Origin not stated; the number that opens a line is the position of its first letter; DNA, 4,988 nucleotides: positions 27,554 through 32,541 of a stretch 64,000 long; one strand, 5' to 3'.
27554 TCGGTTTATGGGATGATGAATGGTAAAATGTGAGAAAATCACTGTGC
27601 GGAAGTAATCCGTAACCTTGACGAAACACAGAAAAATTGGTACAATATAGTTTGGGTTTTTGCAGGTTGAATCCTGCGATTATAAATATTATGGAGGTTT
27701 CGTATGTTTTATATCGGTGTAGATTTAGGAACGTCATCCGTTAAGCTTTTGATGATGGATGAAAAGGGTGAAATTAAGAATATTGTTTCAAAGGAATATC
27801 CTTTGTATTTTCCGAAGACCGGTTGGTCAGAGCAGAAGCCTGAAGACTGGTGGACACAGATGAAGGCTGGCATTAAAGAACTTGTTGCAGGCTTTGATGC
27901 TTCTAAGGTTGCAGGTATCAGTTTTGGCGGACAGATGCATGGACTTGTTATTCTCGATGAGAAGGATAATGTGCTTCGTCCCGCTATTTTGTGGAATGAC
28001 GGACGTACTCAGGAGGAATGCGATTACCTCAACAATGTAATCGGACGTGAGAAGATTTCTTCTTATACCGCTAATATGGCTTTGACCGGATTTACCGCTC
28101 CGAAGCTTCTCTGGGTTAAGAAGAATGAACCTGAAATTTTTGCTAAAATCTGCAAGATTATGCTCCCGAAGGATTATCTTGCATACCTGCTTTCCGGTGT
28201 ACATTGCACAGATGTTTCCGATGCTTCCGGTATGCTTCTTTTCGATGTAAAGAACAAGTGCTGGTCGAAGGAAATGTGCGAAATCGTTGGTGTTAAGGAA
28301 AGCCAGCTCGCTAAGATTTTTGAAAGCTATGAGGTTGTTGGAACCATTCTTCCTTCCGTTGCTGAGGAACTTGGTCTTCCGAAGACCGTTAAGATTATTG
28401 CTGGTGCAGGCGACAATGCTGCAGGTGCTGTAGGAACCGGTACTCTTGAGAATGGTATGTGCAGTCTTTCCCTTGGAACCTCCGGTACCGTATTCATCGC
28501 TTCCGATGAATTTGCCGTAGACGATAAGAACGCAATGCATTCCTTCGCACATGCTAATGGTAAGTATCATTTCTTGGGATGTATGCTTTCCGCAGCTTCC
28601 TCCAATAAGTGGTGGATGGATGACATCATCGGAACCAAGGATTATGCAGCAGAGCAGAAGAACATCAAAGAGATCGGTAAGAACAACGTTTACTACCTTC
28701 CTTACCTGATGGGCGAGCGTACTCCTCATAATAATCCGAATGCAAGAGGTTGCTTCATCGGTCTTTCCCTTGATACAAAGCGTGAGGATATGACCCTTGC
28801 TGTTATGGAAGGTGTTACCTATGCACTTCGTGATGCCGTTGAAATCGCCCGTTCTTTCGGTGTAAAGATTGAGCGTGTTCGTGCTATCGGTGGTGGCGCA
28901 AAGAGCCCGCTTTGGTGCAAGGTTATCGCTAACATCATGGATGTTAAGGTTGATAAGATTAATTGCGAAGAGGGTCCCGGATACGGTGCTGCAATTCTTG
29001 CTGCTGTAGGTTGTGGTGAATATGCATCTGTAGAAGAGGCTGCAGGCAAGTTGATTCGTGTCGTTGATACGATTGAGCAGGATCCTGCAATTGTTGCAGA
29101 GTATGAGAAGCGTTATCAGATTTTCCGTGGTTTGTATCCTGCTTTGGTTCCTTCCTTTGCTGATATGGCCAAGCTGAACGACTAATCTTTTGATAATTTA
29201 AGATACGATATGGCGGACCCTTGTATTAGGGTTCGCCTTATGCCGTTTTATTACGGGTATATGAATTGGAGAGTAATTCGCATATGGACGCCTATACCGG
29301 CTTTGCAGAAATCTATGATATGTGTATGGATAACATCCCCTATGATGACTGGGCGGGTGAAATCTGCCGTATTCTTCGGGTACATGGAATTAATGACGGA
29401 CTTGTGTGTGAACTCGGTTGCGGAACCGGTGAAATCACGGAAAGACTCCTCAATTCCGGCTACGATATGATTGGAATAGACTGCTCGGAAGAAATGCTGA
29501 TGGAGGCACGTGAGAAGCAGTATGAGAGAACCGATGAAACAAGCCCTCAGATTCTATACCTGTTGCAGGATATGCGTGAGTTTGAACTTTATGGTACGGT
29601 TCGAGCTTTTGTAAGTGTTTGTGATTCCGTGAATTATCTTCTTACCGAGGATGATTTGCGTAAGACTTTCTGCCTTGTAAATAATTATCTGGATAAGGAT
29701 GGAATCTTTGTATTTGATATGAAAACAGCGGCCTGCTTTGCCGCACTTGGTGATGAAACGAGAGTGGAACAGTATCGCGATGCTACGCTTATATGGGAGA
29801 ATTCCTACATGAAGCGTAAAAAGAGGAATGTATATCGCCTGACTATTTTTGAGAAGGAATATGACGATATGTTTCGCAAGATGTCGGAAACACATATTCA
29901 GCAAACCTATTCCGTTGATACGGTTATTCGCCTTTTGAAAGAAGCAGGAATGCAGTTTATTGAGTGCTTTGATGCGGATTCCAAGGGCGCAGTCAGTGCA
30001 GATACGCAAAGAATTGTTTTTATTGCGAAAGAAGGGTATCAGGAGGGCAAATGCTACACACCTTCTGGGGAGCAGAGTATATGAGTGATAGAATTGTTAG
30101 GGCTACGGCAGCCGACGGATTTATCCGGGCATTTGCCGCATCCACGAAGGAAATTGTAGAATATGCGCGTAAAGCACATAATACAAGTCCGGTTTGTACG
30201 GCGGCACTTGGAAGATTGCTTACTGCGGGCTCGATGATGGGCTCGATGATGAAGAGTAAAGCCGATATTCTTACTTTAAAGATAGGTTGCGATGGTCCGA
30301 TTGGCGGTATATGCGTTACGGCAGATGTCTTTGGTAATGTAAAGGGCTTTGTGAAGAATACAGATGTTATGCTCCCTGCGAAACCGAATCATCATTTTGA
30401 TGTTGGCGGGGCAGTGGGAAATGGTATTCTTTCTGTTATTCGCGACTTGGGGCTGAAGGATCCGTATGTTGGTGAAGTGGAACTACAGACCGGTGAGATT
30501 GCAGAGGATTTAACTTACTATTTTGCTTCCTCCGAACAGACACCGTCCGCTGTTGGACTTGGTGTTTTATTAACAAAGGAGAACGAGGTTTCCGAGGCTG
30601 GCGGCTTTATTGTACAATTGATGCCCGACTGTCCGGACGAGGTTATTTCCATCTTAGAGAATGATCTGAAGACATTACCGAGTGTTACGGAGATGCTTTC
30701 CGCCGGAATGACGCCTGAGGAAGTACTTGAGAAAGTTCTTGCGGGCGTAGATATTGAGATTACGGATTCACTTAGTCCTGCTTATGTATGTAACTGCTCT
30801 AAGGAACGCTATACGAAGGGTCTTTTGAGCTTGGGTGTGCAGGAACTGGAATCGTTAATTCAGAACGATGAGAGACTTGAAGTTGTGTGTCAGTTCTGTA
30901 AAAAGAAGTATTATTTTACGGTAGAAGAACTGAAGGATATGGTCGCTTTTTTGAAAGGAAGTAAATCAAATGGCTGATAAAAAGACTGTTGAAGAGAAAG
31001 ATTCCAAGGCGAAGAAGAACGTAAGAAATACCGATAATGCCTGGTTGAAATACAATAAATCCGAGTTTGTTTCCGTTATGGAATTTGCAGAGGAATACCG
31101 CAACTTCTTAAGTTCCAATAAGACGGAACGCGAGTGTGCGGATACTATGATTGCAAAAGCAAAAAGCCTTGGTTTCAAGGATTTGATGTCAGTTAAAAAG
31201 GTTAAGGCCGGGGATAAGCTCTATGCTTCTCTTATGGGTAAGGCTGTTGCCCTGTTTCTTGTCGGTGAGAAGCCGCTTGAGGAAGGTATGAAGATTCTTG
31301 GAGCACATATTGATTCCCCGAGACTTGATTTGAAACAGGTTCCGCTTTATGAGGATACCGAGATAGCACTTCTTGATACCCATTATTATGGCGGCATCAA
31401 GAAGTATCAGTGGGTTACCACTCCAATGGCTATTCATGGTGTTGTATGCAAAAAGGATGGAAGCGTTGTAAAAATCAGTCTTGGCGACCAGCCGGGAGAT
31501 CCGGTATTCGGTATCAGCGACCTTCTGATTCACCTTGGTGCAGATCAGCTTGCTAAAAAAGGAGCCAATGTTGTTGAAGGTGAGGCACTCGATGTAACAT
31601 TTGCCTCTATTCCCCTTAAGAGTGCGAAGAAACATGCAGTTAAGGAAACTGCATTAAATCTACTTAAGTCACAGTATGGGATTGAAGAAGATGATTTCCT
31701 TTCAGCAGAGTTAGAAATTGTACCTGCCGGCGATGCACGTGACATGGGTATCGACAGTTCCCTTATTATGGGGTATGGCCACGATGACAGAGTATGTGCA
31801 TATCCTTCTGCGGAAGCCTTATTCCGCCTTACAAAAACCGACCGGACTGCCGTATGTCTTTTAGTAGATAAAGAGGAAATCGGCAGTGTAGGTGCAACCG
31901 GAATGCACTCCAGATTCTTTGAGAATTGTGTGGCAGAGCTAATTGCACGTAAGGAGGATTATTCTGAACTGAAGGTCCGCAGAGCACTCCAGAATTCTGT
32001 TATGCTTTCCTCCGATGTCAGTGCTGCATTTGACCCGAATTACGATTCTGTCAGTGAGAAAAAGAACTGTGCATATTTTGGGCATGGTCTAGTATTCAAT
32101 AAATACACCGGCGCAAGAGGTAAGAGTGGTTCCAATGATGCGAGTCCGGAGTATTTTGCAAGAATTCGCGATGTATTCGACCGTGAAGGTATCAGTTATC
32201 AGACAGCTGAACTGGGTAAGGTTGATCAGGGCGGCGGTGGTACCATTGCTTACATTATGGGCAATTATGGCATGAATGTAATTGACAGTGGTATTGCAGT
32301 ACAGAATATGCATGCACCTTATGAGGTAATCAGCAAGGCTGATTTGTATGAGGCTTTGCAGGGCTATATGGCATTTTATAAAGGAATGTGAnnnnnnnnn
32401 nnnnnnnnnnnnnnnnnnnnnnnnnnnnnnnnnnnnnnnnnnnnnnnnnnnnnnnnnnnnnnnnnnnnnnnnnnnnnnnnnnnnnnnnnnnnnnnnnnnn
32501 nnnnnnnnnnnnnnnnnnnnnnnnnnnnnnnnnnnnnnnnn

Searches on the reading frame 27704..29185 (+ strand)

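Call 50: search_protein_families(library=pfam, proteins=[window:27704-29185:+], max_evalue=0.00001)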
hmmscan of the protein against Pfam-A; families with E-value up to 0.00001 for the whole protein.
window:27704-29185:+ (493 aa): 2 families
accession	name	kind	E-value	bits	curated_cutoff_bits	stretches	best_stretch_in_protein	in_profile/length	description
PF00370.27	FGGY_N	-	5.2e-74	249.4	28.8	1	3-244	2-245/245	FGGY family of carbohydrate kinases, N-terminal domain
PF02782.22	FGGY_C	-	1.1e-32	113.9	27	1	254-436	2-197/198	FGGY family of carbohydrate kinases, C-terminal domain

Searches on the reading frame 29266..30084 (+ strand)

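Call 50: search_protein_families(library=pfam, proteins=[window:29266-30084:+], max_evalue=0.00001)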
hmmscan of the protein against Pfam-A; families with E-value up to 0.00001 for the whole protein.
window:29266-30084:+ (272 aa): 5 families
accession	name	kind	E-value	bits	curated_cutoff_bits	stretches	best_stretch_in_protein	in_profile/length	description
PF13649.12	Methyltransf_25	-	2.6e-12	47.7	27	1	47-146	1-97/97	Methyltransferase domain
PF08241.18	Methyltransf_11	-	1.5e-08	35.6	21.2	1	49-150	2-95/95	Methyltransferase domain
PF13489.12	Methyltransf_23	-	5.5e-07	29.9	27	1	44-230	23-160/164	Methyltransferase domain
PF13847.12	Methyltransf_31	-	5.8e-07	29.7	27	1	47-149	7-108/145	Methyltransferase domain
PF08242.18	Methyltransf_12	-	1.3e-06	29.5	30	1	49-103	2-58/98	Methyltransferase domain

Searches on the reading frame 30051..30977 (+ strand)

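Call 50: search_protein_families(library=pfam, proteins=[window:30051-30977:+], max_evalue=0.00001)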
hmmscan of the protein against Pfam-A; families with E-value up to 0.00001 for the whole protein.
window:30051-30977:+ (308 aa): 1 family
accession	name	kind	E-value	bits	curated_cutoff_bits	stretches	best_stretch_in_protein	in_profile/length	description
PF01430.24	HSP33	-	3.8e-97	325.5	21.4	1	13-290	1-273/273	Hsp33 protein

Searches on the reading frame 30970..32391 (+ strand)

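Call 50: search_protein_families(library=pfam, proteins=[window:30970-32391:+], max_evalue=0.00001)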
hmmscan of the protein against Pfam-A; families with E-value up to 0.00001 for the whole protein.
window:30970-32391:+ (473 aa): 2 families
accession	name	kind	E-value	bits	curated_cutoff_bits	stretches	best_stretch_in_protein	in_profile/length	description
PF02127.20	Peptidase_M18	-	2.2e-83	280.9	24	1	46-470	1-432/432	Aminopeptidase I zinc metalloprotease (M18)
PF05343.19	Peptidase_M42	-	2.2e-06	27.4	23.2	0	389-462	219-289/292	M42 glutamyl aminopeptidase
